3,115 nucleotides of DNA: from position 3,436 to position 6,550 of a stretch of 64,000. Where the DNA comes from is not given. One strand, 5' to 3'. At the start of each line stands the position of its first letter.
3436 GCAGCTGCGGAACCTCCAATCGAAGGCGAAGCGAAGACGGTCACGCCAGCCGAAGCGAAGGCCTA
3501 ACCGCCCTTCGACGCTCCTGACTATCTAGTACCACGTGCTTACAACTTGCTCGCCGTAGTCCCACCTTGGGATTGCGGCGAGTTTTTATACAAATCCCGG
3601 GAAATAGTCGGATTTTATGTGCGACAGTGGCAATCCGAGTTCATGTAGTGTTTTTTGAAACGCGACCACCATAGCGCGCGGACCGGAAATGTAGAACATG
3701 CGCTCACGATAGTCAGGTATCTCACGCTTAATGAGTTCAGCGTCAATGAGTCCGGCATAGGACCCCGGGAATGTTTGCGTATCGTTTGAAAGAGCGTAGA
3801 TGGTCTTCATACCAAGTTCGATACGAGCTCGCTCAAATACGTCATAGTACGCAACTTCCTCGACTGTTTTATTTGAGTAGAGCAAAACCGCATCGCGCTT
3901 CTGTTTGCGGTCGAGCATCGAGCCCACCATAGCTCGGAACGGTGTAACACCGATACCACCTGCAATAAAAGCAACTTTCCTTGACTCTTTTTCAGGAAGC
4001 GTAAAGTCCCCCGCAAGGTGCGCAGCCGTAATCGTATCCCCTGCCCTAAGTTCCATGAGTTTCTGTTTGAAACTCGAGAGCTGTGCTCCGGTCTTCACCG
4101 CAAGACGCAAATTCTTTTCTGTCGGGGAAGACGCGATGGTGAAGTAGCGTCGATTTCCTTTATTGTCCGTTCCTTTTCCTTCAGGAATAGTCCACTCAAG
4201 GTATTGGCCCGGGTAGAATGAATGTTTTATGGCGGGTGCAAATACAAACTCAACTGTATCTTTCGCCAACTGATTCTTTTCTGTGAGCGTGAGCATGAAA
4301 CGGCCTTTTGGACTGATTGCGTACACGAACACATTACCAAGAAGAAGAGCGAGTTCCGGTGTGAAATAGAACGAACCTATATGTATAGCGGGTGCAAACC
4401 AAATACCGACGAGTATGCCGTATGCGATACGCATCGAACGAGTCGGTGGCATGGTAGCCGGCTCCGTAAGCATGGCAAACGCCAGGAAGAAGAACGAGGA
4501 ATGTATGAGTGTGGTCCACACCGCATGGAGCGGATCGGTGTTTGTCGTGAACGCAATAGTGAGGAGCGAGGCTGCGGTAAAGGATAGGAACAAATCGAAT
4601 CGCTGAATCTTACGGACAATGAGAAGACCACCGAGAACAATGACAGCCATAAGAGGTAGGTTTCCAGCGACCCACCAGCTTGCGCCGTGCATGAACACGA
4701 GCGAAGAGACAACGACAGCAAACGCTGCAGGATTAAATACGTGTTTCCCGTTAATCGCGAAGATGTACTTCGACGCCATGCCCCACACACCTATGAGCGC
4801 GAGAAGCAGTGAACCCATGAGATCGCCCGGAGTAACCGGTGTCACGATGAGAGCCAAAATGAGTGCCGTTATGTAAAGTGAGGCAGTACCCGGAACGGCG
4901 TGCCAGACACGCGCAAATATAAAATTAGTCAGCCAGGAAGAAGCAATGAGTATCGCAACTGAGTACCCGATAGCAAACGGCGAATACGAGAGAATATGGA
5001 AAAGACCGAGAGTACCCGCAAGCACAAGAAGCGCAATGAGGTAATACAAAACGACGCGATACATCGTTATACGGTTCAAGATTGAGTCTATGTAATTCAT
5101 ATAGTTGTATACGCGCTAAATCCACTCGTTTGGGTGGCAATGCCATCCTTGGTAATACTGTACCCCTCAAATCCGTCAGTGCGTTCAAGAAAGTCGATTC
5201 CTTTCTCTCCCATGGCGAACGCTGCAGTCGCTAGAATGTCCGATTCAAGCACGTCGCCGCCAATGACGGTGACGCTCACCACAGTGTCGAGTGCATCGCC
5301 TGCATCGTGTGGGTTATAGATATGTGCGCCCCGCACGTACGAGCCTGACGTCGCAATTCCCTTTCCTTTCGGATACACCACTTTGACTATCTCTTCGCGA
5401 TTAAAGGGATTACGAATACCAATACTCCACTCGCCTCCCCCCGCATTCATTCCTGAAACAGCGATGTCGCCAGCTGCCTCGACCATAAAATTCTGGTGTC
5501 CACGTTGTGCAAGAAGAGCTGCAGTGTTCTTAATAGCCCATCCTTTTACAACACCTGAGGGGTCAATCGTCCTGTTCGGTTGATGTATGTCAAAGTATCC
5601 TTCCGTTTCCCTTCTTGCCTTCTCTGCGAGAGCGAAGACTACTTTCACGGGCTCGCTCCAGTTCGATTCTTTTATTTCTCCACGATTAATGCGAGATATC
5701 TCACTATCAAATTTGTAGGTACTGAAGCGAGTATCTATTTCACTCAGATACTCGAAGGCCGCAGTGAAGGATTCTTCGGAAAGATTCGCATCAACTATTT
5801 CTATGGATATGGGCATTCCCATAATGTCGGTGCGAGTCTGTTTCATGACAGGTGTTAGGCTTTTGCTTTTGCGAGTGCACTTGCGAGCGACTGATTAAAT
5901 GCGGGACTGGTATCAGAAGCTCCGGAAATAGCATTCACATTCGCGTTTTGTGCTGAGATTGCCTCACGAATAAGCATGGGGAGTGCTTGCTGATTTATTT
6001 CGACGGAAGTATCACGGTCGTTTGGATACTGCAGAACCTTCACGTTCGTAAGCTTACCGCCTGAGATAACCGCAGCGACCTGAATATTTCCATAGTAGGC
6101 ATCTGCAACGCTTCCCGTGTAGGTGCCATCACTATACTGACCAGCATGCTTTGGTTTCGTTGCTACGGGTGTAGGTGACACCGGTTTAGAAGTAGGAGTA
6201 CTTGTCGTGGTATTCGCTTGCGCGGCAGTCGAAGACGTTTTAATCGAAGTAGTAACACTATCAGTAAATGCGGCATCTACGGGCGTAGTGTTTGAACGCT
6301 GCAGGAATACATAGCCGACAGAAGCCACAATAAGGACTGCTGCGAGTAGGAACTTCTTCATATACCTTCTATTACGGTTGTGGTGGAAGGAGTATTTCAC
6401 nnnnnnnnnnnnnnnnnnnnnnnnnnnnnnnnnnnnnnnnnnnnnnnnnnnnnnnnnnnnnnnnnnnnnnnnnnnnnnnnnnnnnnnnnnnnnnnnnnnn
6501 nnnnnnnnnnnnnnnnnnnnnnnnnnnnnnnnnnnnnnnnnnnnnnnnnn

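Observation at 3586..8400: Six-gene minus-strand chain coupling an RIP-type ECF-sigma module to an ApbE flavinylation redox module; ApbE lacks a signal peptide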

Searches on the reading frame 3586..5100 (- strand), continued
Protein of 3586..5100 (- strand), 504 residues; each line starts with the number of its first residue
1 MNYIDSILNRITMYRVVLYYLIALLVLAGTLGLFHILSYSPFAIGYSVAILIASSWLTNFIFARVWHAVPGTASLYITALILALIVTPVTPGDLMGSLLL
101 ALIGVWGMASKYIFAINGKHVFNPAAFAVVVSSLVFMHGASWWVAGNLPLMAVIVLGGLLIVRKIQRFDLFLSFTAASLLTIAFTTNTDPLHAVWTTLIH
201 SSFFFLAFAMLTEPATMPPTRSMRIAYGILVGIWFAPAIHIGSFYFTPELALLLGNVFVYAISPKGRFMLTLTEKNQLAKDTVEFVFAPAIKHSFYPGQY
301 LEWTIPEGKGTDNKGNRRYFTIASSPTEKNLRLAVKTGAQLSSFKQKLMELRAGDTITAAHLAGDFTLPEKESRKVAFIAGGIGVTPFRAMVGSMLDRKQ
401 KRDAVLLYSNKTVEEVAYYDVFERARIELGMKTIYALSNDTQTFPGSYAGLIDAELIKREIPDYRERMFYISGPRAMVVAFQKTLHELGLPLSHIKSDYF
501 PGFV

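Call 79: predict_structure(alignment_id=A1)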
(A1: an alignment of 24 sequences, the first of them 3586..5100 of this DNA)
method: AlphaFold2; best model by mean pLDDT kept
length: 504 residues; sequences in the alignment: 24
mean_pLDDT: 81.5   pTM: 0.69
mean pLDDT of the five models: 81.5, 81.4, 78.3, 76.1, 76.1
residues with pLDDT >= 90: 144; 70-90: 274; 50-70: 74; < 50: 12
segments of 3 or more residues with pLDDT < 50: 308-314, 501-504
pLDDT, mean of each block of 10 residues (from residue 1): 63 77 90 88 92 89 72 78 85 86 84 66 67 60 72 85 79 91 87 84 77 67 85 81 66 77 69 92 90 81 62 57 89 83 79 83 78 92 91 92 93 91 93 92 86 93 94 86 93 84 42
secondary structure, 60 per line:
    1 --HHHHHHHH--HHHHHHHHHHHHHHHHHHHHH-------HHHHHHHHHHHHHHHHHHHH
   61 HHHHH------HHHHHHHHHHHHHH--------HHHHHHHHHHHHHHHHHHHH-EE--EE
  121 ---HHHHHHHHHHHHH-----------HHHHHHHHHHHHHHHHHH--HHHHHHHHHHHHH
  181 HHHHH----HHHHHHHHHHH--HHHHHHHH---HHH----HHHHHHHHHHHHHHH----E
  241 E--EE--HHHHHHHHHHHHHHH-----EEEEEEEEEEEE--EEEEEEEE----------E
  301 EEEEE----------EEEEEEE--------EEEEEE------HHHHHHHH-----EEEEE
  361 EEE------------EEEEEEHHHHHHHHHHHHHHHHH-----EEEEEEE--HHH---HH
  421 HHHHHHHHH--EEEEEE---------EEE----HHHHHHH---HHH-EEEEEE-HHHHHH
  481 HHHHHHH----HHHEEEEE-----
elements in order: H3-10 H13-33 H41-65 H72-85 H94-113 H124-136 H148-165 H168-185 H190-200 H203-210 H221-235 H248-262 E268-279 E282-289 E300-305 E316-322 E331-336 H343-350 E356-363 E376-381 H382-398 E404-410 H419-429 E432-437 E447-449 H454-460 E468-473 H475-487 E495-499
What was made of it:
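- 3586..5100 (-): RED, an RnfD/NqrB-like polytopic membrane domain (about residues 1-265) fused to a cytoplasmic FNR-type FAD/NAD(P)H domain. AF2 model has pLDDT 81.5 (call 79).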

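Call 81: fold_search(model_id=the predicted structure, library=pdb)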
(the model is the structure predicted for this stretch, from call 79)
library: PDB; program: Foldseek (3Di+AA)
matches with E <= 10: 1298; with E <= 0.001: 330
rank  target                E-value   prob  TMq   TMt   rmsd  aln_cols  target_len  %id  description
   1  1gvh                  1.1e-16  1.00  0.46  0.58   9.5       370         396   16  The X-ray structure of ferric Escherichia coli flavohemoglobin reveals an unespected geometry of the distal heme pocket (released 2002-08-06)
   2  6o0a                  1.7e-16  1.00  0.46  0.59  12.6       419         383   20  Crystal structure of flavohemoglobin from Malassezia yamatoensis with bound FAD and heme determined by iron SAD phasing (released 2019-03-06)
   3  4g1v                  8.8e-16  1.00  0.45  0.56  10.4       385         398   20  X-ray structure of yeast flavohemoglobin (released 2012-11-14)
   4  5ogx                  1.1e-15  1.00  0.42  0.62   2.6       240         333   24  Crystal structure of Amycolatopsis cytochrome P450 reductase GcoB. (released 2018-07-04)
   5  8qta                  1.2e-15  1.00  0.41  0.50  16.9       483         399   18  Cryo-EM structure of Streptococcus pneumoniae NADPH oxidase F397A mutant in complex with NADPH (released 2024-07-24)
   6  4eh1_A                6.9e-15  1.00  0.41  0.84   2.7       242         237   22  Crystal Structure of the Flavohem-like-FAD/NAD Binding Domain of Nitric Oxide Dioxygenase from Vibrio cholerae O1 biov (released 2012-04-25)
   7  4eh1_B                9.4e-15  1.00  0.40  0.81   3.2       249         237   22  Crystal Structure of the Flavohem-like-FAD/NAD Binding Domain of Nitric Oxide Dioxygenase from Vibrio cholerae O1 biov (released 2012-04-25)
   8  7qty                  1.4e-14  1.00  0.41  0.72   5.7       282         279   20  X-ray structure of FAD domain of NqrF of Klebsiella pneumoniae (released 2022-02-09)
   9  4g1b_A                1.5e-14  1.00  0.43  0.53  11.6       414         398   20  X-ray structure of yeast flavohemoglobin in complex with econazole (released 2012-11-14)
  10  2r6h_D                1.7e-14  1.00  0.40  0.68   6.6       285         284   20  Crystal structure of the domain comprising the NAD binding and the FAD binding regions of the NADH:ubiquinone oxidored (released 2007-09-11)
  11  2r6h_A                2.0e-14  1.00  0.40  0.68   6.2       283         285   19  Crystal structure of the domain comprising the NAD binding and the FAD binding regions of the NADH:ubiquinone oxidored (released 2007-09-11)
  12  4wqm                  3.4e-14  1.00  0.38  0.57   3.9       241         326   22  Structure of the toluene 4-monooxygenase NADH oxidoreductase T4moF, K270S K271S variant (released 2015-09-09)
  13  2r6h_C                7.0e-14  1.00  0.40  0.67   5.9       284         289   19  Crystal structure of the domain comprising the NAD binding and the FAD binding regions of the NADH:ubiquinone oxidored (released 2007-09-11)
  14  7c3a_C                9.0e-14  1.00  0.40  0.59   3.5       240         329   18  Ferredoxin reductase in carbazole 1,9a-dioxygenase (released 2021-05-26)
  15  8qt6                  1.0e-13  1.00  0.37  0.46  17.2       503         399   16  Cryo-EM structure of Streptococcus pneumoniae NADPH oxidase (released 2024-07-24)
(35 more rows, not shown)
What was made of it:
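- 3586..5100 (-): Foldseek gives FNR, NqrF and bacterial NOX dehydrogenase domains (call 81).
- Closest known: NADPH oxidase / ferric reductase. Same: Foldseek hit at 1.2e-15 (call 81).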

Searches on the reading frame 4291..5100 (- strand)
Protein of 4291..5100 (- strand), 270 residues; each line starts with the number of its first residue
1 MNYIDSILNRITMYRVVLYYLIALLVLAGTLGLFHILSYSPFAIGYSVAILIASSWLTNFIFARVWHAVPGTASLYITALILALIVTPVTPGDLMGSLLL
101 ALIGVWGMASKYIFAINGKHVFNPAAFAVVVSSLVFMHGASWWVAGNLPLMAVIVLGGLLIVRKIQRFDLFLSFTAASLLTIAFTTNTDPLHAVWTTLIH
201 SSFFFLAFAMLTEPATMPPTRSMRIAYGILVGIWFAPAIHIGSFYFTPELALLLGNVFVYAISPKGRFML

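Call 30: search_solved_structures(query=A2, max_evalue=1, show_alignments=4)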
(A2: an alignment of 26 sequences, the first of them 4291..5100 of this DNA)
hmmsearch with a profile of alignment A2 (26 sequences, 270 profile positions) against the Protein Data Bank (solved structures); distinct sequences matched with E-value up to 1: 1.
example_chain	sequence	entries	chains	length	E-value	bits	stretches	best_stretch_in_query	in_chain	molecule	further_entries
8ahx_D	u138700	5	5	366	1.9e-07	34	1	151-259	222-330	Ion-translocating oxidoreductase complex subunit D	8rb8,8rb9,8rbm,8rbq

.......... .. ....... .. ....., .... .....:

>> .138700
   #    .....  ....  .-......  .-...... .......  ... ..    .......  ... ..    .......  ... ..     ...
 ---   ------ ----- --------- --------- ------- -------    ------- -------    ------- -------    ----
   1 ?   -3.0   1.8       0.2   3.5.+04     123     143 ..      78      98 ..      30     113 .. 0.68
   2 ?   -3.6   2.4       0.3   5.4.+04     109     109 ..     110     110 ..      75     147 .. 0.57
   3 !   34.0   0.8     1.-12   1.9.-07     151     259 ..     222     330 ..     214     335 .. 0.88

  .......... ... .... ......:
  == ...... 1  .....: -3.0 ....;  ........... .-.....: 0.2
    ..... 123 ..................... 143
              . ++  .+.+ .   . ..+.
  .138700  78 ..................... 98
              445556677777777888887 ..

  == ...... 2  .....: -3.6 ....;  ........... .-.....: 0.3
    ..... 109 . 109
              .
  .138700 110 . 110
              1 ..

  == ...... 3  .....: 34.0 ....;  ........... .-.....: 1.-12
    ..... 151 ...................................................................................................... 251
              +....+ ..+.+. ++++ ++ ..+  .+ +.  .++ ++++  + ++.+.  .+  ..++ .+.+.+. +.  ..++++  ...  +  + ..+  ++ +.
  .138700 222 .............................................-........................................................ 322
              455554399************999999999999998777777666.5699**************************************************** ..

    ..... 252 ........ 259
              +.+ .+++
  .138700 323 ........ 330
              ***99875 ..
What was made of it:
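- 3586..5100 (-): An N-domain profile hits RnfD 8ahx_D at 1.9e-7 (call 30).
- Tried and rejected: An N-domain profile was needed to reach RnfD (call 30).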

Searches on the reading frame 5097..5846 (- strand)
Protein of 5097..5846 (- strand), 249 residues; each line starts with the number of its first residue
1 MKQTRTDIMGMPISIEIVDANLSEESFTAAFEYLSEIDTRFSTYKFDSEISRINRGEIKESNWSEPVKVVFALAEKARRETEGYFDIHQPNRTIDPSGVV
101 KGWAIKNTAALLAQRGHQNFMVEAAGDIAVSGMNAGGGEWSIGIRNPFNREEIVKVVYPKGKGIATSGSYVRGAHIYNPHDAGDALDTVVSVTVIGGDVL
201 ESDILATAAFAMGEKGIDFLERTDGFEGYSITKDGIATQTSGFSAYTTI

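Call 3: search_protein_families(library=pfam, proteins=[window:5097-5846:-], max_evalue=0.01)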
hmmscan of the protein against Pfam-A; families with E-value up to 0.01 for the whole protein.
window:5097-5846:- (249 aa): 1 family
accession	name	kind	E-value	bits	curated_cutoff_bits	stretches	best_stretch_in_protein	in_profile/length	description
PF02424.20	ApbE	-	1.1e-40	140.3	25.6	2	92-227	124-263/266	ApbE family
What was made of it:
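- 5097..5846 (-): Leaderless ApbE (FAD:protein FMN transferase family), 249 aa. It begins 9 residues before the conserved MGM core, and its stop codon overlaps the reductase start (ATGA). PF02424, 1e-40 (call 3).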

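Call 4: search_protein_families(library=ncbifam, proteins=[window:5097-5846:-], max_evalue=0.01)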
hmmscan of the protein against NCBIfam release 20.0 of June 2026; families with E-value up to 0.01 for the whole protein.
window:5097-5846:- (249 aa): 1 family
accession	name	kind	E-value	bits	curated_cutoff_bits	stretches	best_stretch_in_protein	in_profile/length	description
NF007774.0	PRK10461.1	equivalog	4.2e-22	78.5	498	1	81-239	168-335/351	FAD:protein FMN transferase ApbE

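Call 56: search_solved_structures(query=window:5097-5846:-, max_evalue=0.001, show_alignments=3)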
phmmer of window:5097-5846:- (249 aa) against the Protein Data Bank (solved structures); distinct sequences matched with E-value up to 0.001: 13.
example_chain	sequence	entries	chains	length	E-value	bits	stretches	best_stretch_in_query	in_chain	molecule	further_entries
6nxi_A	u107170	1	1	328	1.9e-19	73.5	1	90-217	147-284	FAD:protein FMN transferase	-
4xgw_A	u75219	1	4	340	4.3e-19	72.3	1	83-240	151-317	FAD:protein FMN transferase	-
2o18_A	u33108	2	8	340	1.6e-18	70.5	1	83-240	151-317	Thiamine biosynthesis lipoprotein apbE | FAD:protein FMN transferase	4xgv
3pnd_A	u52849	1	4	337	2.5e-18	69.9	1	88-240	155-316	Thiamine biosynthesis lipoprotein ApbE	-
6nxj_A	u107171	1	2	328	4.1e-18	69.1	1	90-217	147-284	FAD:protein FMN transferase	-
4xgx_A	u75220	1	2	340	2.5e-17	66.6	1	83-240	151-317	FAD:protein FMN transferase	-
7esa_A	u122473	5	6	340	4.3e-14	56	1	90-244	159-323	FAD:protein FMN transferase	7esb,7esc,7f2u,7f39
5mgy_H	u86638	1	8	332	5.3e-14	55.7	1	94-245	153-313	FAD:protein FMN transferase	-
1vrm_A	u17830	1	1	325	2.8e-11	46.8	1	93-215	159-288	hypothetical protein TM1553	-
4xdt_A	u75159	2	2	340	5.3e-05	26.2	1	89-234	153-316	FAD:protein FMN transferase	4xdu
4ifu_A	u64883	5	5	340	6.7e-05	25.9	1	89-234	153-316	FAD:protein FMN transferase | Thiamine biosynthesis lipoprotein ApbE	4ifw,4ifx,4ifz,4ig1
7mgt_A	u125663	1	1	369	8.2e-05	25.6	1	89-234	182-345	FAD:protein FMN transferase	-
4xdr_A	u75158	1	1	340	0.00087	22.3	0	89-234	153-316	FAD:protein FMN transferase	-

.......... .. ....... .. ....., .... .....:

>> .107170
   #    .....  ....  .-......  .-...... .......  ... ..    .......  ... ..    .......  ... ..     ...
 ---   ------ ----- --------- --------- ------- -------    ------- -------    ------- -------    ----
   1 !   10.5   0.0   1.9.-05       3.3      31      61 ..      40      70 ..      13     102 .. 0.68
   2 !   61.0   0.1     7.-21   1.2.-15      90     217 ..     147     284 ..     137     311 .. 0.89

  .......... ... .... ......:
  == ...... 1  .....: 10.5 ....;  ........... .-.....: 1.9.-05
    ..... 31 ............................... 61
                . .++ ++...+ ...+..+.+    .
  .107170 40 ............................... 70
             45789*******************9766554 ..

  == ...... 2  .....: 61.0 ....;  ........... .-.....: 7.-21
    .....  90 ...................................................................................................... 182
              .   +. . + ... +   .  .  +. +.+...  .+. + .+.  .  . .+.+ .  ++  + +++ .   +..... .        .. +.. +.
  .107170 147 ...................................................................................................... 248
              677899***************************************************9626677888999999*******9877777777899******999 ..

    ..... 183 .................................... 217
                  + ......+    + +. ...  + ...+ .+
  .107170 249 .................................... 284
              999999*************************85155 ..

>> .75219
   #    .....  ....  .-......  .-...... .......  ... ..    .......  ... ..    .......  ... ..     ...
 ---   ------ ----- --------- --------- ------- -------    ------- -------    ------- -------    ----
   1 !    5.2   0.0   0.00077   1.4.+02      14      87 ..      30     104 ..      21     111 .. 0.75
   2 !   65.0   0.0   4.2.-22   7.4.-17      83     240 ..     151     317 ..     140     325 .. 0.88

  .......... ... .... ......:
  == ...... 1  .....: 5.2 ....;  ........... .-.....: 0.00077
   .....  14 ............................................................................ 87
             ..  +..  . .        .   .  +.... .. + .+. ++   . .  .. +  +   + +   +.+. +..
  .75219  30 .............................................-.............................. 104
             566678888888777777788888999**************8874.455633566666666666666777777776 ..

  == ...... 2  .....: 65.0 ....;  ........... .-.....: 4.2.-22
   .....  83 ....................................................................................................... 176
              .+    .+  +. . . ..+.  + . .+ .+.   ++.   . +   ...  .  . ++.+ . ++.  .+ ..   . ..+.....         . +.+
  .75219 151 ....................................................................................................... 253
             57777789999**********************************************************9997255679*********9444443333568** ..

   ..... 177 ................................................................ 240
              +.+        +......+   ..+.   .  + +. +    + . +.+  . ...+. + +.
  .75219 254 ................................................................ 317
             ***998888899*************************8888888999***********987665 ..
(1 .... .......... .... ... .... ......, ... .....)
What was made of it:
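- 5097..5846 (-): It aligns to solved ApbEs from about the start of their mature domain, with core motifs intact (call 56).
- On ApbE FAD:protein FMN transferase: Aligns to solved ApbEs 6nxi and 4xgw, with the DxSxxxKG, TSGSY and H(I/V)xxP motifs conserved (call 56).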

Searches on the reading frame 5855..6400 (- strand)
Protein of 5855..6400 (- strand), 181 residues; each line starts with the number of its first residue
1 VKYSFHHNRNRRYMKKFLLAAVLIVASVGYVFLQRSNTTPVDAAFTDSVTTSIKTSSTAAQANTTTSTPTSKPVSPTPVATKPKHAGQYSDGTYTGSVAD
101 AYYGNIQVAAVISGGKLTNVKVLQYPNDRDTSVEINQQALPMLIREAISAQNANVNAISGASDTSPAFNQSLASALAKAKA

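Call 3: search_protein_families(library=pfam, proteins=[window:5855-6400:-], max_evalue=0.01)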
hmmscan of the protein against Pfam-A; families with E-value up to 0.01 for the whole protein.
window:5855-6400:- (181 aa): 1 family
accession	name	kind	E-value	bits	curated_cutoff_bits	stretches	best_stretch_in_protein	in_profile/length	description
PF04205.19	FMN_bind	-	5.5e-06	27.4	22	1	102-176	2-76/77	FMN-binding domain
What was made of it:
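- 5855..6361 (-): NqrC/RnfG-like FMN-binding protein. It has an N-terminal MKK-plus-hydrophobic signal anchor, a Ser/Thr/Pro-rich linker, an FMN_bind domain and an SGAS flavinylation motif about 20 residues from the C-terminus. It is predicted to face outwards. PF04205, 5.5e-6 (call 3).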

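Call 4: search_protein_families(library=ncbifam, proteins=[window:5855-6400:-], max_evalue=0.01)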
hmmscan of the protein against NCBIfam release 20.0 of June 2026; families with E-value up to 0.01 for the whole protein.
window:5855-6400:- (181 aa): 1 family
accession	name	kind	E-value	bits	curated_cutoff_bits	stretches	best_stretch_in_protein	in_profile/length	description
NF041534.1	rodZ_Strepcoccus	equivalog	0.0041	16.4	375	1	17-70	111-167/275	cytoskeleton protein RodZ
